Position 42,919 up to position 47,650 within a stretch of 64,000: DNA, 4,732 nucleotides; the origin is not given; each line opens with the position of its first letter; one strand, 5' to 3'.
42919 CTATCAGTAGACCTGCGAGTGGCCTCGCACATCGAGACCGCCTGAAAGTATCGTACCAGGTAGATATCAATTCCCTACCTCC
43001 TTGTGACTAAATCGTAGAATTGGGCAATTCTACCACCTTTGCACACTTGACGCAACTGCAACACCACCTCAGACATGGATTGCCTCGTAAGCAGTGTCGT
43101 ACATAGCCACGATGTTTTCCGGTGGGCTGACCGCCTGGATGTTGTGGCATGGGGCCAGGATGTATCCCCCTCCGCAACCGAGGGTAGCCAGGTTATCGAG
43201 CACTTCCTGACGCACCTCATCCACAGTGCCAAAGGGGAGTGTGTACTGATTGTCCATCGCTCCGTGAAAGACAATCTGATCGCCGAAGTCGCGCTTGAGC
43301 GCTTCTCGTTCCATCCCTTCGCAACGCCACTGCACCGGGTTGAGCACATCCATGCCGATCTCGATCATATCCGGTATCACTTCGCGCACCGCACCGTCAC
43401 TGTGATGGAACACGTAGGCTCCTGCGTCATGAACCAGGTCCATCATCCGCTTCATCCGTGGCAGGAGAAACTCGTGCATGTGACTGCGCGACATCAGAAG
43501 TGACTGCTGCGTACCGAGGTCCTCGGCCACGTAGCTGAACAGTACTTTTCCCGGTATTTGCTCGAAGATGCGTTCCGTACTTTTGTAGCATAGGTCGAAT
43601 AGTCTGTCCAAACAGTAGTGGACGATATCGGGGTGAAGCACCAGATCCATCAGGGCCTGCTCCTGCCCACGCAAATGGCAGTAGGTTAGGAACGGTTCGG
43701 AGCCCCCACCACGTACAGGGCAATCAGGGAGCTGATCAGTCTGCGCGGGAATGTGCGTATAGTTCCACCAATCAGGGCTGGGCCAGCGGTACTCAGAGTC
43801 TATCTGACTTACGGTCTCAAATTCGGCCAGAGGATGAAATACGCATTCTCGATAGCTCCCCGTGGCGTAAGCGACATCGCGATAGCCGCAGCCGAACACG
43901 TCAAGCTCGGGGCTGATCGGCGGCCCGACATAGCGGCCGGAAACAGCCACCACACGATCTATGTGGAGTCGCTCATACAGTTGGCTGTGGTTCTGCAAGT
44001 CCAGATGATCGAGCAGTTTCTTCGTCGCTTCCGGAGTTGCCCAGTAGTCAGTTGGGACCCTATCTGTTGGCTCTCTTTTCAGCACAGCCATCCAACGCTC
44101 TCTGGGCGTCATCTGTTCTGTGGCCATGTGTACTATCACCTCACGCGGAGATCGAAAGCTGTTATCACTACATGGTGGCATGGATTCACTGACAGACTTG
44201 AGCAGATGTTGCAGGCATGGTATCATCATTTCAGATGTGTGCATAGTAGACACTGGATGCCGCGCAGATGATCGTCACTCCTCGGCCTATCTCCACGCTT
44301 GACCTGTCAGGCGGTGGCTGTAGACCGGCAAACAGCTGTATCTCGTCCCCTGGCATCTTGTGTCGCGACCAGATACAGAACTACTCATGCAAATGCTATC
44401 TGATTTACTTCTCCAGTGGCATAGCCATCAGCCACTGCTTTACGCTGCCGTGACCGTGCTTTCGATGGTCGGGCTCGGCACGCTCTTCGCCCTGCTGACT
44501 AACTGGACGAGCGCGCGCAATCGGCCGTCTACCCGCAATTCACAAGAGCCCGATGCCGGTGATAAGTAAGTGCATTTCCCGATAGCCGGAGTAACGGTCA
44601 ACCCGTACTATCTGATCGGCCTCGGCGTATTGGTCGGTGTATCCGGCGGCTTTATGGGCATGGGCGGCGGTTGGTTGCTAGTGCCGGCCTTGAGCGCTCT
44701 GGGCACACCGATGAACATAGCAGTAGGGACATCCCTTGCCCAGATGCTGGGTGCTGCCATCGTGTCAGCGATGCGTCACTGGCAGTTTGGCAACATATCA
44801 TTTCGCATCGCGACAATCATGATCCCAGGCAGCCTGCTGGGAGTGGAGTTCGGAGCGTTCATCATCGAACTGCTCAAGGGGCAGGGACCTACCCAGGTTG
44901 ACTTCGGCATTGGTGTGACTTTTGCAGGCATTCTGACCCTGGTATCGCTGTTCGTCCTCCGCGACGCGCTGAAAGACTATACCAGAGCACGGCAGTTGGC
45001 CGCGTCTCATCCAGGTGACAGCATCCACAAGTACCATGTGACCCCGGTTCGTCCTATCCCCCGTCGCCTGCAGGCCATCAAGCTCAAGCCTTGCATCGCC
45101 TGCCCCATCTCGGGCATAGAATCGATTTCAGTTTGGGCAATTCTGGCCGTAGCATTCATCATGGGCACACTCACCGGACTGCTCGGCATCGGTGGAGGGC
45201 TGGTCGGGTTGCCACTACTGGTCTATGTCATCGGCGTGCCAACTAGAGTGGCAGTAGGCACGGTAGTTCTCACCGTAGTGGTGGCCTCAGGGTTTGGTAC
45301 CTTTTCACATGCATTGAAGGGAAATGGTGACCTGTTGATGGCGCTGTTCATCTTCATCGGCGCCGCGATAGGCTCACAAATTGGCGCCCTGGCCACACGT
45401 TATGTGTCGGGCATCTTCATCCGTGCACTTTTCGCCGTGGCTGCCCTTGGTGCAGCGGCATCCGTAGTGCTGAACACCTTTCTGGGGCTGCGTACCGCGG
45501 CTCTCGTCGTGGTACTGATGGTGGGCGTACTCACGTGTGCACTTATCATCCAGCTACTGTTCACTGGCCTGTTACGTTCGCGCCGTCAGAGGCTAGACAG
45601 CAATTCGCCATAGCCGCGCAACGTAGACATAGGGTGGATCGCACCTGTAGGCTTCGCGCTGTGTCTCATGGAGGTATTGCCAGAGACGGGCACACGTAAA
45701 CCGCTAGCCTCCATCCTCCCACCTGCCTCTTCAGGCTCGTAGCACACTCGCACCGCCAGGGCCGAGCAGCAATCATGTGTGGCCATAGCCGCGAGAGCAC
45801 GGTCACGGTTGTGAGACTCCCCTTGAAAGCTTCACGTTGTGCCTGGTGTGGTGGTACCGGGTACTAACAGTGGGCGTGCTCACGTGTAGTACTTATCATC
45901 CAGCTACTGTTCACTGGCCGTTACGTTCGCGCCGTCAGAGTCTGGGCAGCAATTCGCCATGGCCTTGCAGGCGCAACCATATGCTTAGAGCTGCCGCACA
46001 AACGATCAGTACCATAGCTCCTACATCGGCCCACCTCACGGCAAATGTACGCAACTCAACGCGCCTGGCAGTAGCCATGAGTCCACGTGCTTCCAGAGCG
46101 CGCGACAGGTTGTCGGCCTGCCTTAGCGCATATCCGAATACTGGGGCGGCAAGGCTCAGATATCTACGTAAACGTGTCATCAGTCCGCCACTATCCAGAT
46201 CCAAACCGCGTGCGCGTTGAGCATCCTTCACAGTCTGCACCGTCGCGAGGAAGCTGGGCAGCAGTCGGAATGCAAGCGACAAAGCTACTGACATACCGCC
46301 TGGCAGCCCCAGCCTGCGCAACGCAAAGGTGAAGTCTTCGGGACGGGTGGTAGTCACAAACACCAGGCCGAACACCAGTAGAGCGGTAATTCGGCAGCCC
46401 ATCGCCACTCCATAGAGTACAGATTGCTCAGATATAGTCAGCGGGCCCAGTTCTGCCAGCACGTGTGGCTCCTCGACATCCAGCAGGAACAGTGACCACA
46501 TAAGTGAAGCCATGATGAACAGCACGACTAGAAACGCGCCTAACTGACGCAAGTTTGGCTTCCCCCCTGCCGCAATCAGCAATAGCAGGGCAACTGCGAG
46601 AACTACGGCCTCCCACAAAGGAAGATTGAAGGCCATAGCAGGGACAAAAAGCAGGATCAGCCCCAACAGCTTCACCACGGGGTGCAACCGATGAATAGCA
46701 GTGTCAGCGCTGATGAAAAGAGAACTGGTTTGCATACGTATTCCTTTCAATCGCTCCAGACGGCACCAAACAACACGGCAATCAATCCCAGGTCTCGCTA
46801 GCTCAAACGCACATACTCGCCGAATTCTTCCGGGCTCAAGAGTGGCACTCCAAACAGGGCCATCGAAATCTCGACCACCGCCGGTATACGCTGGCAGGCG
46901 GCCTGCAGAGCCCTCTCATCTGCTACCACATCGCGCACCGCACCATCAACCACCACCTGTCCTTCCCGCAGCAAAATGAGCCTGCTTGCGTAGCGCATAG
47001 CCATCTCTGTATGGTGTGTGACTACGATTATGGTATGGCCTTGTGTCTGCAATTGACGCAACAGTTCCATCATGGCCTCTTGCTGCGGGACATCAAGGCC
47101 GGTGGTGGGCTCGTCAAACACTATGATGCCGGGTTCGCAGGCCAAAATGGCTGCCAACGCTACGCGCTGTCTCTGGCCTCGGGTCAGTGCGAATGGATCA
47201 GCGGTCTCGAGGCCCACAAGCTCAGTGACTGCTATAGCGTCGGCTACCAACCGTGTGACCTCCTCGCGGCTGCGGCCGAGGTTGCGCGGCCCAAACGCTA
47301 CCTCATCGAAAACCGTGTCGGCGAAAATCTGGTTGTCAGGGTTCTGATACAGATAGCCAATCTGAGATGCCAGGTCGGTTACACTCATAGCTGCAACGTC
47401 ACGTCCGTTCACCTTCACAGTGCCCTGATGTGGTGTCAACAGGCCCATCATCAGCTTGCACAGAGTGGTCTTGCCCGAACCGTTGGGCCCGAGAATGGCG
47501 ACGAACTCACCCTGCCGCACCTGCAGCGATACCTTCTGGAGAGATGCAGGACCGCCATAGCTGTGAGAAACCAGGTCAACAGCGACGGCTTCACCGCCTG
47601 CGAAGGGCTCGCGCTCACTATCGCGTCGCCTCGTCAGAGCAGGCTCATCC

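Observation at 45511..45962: About 93-bp direct duplication overlapping the 3' ends of two convergent genes, flanking a 256-bp insert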

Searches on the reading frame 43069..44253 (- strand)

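Call 39: search_protein_families(library=pfam, proteins=[window:43069-44253:-], max_evalue=0.01)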
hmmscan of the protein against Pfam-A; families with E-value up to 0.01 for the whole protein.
window:43069-44253:- (394 aa): 1 family
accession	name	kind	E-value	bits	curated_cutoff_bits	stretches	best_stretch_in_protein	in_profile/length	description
PF01208.23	URO-D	-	2.4e-23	83.2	23.9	1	49-390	1-345/346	Uroporphyrinogen decarboxylase (URO-D)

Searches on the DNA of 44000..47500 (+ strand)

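Call 5: search_rna_families(source=window, start=44000, end=47500, threshold=evalue, max_evalue=1)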
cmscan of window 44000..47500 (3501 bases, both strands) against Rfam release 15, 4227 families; matches with E-value up to 1: 1.
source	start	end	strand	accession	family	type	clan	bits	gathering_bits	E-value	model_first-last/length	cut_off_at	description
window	44713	44803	+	RF02754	ES205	Gene; sRNA;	-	25.6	86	0.27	1-72/72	no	ES205 sRNA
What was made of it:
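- On Structured non-coding RNA or intrinsic terminator: No Rfam hit in the region (call 5).
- Tried and rejected: Rfam scan at E<=1 over 44000-47500 gave only a chance sRNA hit inside TauE coding sequence (call 5).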

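Call 58: search_dna_similar(query=window:45616-45859:+, collection=plasmids, mode=distant, max_evalue=0.01, max_rows=5)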
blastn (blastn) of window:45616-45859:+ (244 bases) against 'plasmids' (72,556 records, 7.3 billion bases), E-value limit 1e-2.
No match.

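Call 59: search_dna_similar(query=window:45616-45859:+, collection=phages, mode=distant, max_evalue=0.01, max_rows=5)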
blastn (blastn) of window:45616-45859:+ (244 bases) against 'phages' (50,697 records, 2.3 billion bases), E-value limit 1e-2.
No match.

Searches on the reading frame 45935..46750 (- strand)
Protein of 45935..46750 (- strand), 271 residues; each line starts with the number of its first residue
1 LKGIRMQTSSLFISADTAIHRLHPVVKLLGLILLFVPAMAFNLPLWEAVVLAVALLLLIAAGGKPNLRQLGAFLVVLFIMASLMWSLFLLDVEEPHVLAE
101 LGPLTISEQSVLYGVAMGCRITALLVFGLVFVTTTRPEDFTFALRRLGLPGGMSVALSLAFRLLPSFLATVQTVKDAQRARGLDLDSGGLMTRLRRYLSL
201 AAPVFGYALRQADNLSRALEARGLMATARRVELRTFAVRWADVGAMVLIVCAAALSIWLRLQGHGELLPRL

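Call 11: find_encoding_contigs(protein=window:45935-46750:-, flank=5000, max_places=10)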
Protein window:45935-46750:- (271 aa): no gene with exactly this product is on record in the collection.
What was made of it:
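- Tried and rejected: The exact look-up of the 271-aa ECF-T ORF failed (call 11) because public gene calls start 5 codons later.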

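Call 39: search_protein_families(library=pfam, proteins=[window:45935-46750:-], max_evalue=0.01)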
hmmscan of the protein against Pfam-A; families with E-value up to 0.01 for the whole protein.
window:45935-46750:- (271 aa): 1 family
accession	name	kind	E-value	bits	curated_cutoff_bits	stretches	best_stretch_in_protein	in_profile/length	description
PF02361.21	CbiQ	-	1.5e-33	116.7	25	1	17-223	3-207/216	Cobalt transport protein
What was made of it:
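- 45935..46750 (-): ECF transporter T component (CbiQ family). Public gene calls use the ATG at 46735 (266 aa). Pfam PF02361 E=1.5e-33 (call 39).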
